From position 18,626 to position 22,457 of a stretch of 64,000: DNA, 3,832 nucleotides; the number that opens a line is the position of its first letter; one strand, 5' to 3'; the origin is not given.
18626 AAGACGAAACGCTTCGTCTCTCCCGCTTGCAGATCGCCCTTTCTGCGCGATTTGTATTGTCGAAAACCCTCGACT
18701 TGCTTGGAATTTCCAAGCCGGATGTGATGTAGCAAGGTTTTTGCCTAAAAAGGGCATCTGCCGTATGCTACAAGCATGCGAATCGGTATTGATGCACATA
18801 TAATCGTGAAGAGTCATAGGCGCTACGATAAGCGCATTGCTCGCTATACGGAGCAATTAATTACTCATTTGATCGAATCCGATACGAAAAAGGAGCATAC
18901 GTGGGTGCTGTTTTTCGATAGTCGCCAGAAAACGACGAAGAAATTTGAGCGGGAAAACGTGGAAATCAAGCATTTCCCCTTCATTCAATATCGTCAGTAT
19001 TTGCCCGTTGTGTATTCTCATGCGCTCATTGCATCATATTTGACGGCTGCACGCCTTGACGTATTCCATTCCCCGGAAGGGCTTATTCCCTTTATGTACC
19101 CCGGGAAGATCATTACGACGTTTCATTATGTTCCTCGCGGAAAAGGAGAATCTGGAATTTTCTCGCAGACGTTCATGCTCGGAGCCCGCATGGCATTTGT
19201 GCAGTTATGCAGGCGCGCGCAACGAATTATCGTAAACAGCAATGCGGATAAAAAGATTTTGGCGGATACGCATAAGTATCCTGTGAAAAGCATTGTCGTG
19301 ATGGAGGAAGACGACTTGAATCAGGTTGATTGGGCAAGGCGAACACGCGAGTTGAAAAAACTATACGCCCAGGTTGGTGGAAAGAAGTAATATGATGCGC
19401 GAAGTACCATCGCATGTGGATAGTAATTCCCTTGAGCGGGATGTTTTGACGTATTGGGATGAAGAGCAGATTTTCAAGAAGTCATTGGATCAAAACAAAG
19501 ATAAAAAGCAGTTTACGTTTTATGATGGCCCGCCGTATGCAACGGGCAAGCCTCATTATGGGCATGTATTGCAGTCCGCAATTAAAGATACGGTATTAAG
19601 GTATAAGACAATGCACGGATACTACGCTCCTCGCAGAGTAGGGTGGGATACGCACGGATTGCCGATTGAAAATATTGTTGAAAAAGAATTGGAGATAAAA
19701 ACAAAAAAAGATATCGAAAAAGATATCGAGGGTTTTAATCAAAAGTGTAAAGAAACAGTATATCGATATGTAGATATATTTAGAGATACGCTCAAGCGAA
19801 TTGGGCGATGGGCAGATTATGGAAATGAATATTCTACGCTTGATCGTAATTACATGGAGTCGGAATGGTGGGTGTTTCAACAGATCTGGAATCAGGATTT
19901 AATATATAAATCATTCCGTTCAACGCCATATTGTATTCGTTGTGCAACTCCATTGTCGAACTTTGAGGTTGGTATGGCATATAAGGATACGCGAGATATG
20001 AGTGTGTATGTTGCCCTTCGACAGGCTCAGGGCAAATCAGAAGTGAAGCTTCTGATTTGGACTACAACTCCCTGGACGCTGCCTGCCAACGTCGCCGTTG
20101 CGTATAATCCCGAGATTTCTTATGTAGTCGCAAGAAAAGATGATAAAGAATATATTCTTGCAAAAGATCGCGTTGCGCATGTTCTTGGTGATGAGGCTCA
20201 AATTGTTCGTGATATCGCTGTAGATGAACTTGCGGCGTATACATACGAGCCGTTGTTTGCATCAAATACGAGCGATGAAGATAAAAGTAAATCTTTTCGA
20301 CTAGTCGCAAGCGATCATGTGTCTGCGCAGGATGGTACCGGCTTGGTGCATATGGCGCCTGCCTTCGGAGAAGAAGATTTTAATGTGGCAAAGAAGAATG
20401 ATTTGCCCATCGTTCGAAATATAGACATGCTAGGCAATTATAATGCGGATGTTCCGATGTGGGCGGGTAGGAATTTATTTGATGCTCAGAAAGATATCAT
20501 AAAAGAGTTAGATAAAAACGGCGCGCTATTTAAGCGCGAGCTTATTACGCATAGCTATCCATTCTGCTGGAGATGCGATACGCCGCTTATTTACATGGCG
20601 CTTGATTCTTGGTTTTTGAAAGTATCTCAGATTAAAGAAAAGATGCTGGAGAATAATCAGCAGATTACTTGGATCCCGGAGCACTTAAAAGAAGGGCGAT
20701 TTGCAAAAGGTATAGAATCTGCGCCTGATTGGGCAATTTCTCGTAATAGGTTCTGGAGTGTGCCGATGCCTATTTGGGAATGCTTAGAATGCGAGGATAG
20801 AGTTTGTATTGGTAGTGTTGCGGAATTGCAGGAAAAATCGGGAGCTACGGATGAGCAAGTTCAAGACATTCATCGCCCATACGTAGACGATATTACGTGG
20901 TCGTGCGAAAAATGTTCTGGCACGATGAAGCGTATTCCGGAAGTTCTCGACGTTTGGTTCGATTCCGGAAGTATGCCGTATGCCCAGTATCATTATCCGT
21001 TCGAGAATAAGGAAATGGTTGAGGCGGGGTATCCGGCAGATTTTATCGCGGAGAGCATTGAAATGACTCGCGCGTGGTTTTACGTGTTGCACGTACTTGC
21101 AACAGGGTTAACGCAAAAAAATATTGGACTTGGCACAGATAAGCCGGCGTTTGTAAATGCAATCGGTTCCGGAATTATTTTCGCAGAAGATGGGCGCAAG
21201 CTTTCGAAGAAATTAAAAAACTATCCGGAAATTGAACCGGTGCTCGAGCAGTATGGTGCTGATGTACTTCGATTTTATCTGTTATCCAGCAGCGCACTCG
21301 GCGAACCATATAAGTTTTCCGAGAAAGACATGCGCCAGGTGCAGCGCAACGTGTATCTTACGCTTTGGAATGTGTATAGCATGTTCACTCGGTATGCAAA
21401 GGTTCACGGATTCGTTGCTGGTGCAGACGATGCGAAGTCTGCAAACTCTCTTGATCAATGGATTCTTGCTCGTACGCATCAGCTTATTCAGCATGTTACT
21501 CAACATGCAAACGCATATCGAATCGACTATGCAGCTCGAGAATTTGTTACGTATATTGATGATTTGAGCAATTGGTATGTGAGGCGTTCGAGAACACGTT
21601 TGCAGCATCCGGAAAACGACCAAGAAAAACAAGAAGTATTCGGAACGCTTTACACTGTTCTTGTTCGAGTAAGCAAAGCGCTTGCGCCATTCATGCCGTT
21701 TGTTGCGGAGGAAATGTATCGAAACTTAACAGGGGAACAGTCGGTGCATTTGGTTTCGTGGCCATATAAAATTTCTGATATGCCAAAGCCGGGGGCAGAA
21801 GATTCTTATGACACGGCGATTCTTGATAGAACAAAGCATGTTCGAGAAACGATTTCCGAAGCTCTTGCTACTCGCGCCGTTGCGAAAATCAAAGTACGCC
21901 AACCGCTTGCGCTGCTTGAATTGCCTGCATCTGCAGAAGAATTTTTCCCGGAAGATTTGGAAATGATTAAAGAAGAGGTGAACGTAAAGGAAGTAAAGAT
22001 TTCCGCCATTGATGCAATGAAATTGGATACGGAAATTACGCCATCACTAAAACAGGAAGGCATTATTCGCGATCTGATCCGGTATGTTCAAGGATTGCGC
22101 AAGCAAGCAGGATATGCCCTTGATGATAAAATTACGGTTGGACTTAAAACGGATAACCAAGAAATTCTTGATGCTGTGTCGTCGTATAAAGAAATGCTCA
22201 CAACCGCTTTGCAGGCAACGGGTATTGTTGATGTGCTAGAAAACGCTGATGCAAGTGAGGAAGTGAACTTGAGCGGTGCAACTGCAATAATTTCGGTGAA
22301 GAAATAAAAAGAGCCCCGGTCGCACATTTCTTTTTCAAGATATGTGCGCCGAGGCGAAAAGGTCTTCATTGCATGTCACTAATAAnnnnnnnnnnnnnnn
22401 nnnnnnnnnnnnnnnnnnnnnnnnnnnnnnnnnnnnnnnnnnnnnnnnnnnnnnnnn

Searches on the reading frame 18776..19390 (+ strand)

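Call 10: search_protein_families(library=pfam, proteins=[window:18776-19390:+], max_evalue=0.01)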
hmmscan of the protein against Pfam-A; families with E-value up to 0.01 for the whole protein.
window:18776-19390:+ (204 aa): 1 family
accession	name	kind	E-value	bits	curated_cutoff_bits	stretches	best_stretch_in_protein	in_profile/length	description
PF13439.12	Glyco_transf_4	-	4.4e-08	33.8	28.5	1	23-175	6-161/170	Glycosyltransferase Family 4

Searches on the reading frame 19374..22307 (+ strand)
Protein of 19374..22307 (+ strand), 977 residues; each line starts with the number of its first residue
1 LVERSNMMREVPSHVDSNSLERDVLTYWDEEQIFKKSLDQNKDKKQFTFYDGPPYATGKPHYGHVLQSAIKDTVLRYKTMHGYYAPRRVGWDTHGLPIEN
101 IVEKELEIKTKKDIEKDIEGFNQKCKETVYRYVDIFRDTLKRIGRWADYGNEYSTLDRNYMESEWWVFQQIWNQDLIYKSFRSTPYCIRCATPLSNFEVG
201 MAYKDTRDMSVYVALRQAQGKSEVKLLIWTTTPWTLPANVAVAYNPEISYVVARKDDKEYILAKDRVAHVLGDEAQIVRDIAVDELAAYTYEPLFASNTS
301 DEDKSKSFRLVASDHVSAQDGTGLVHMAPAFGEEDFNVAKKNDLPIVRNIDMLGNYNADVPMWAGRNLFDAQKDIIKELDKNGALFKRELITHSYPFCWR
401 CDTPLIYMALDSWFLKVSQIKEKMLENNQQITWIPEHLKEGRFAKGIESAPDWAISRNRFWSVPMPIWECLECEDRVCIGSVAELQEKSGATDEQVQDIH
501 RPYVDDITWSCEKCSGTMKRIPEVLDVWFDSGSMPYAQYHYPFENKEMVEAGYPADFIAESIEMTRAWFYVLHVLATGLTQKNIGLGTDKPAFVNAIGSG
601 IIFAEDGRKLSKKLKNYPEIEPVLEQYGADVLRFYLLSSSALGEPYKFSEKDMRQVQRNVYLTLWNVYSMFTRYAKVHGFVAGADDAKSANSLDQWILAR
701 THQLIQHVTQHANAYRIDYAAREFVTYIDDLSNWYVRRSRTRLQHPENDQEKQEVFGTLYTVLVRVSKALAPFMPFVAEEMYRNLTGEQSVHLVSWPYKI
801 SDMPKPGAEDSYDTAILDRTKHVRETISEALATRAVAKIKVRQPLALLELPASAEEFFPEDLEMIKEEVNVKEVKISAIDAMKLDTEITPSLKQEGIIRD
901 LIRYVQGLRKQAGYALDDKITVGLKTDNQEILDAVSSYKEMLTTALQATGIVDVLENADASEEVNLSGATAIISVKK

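Call 10: search_protein_families(library=pfam, proteins=[window:19374-22307:+], max_evalue=0.01)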
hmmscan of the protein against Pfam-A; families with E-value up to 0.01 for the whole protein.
window:19374-22307:+ (977 aa): 6 families
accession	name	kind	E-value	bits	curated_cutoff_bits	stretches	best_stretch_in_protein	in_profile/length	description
PF00133.28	tRNA-synt_1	-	3.1e-127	425.2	22.7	1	24-642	2-408/414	tRNA synthetases class I (I, L, M and V)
PF08264.19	Anticodon_1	-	5.9e-28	98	25.1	1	694-845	1-144/148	Anticodon-binding domain of tRNA ligase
PF19302.4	DUF5915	-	3.1e-16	59.9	27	1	883-977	103-194/195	Domain of unknown function (DUF5915)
PF09334.17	tRNA-synt_1g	-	8.6e-15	54.8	20.1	2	54-196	8-132/391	tRNA synthetases class I (M)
PF01406.26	tRNA-synt_1e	-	0.00037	20.4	27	1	606-657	250-300/301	tRNA synthetases class I (C) catalytic domain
PF13603.12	tRNA-synt_1_2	-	0.0099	15.8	25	0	308-352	98-142/185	Leucyl-tRNA synthetase, editing domain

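Call 11: find_related_loci(query=window:19374-22307:+, collection=genome_contigs, flank=6000)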
Query window:19374-22307:+ (977 aa) in genome_contigs; peptide patterns used: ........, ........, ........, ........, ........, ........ (x = any residue, [..] = any of these).
598 stretches matched a pattern (row limit reached: there are more); 565 encode a relative of the query (tblastn E <= 1e-3); the best 80 are kept; 80 distinct loci.
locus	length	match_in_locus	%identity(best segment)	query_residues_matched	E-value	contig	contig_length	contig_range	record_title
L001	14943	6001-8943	43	21-976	0e+0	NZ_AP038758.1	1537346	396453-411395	Minisyncoccus archaeiphilus strain PMX.108 chromosome, complete genome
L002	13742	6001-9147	41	1-977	0e+0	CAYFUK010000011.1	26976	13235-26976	MAG TPA_asm: uncultured Candidatus Peribacteria bacterium isolate ERP107533_co1_54 genome assembly, contig: NODE_969_len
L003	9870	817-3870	43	7-950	0e+0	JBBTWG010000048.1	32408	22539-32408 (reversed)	MAG: Patescibacteria group bacterium isolate H41-bin255_1 H41_bin255_1_000000000048, whole genome shotgun sequence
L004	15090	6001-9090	42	6-968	0e+0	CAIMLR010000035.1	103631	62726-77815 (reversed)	MAG: uncultured Myxococcales bacterium isolate A14_bin-1730 genome assembly, contig: bin-1730:35/50, whole genome shotgu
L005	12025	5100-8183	44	20-977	0e+0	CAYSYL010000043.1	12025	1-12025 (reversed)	MAG TPA_asm: uncultured Candidatus Peribacteria bacterium isolate SRP257259_co1_27 genome assembly, contig: NODE_7521_le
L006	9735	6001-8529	43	21-878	0e+0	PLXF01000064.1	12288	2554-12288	MAG: Parachlamydiales bacterium isolate palsa_1448 73.20120700_P3D.493_contig_445379, whole genome shotgun sequence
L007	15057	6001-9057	41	20-977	0e+0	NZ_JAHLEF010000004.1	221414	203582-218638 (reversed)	Clostridium sp. CF012 contig00004, whole genome shotgun sequence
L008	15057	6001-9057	42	20-977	0e+0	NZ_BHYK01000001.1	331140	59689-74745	Clostridium tagluense strain A121 sequence001, whole genome shotgun sequence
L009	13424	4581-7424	38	20-977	0e+0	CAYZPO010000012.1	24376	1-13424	MAG TPA_asm: uncultured Gammaproteobacteria bacterium isolate SRP167671_co1_156 genome assembly, contig: NODE_2361_lengt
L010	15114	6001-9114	44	7-977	0e+0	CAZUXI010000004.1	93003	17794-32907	MAG TPA_asm: uncultured Candidatus Peribacteria bacterium isolate SRP296810_co1_153 genome assembly, contig: NODE_209_le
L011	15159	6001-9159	41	1-977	0e+0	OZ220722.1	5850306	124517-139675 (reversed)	MAG: Candidatus Poribacteria bacterium isolate 09e4b887-e8cc-4912-b364-6afc626817b5 genome assembly, chromosome: 1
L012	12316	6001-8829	40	21-966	0e+0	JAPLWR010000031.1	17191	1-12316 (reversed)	MAG: Candidatus Magasanikiibacteriota bacterium isolate LacPavin_0419_WC70L_MAG_37_6 LacPavin_0419_WC70L_scaffold_92952,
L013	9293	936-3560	42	7-896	0e+0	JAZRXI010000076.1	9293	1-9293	MAG: Clostridia bacterium isolate T1900044951_TA20190004.MAGScoT_cleanbin_000006 SGB_3657_k141_398811, whole genome shot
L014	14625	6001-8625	42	1-874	0e+0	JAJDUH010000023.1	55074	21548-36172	MAG: Candidatus Poribacteria bacterium isolate jk18x1bzbins.72 k141_348895, whole genome shotgun sequence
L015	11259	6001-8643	42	1-896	0e+0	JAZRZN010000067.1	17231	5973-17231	MAG: Clostridia bacterium isolate T1900044948_TA20190001.MAGScoT_cleanbin_000011 SGB_3505_k141_378071, whole genome shot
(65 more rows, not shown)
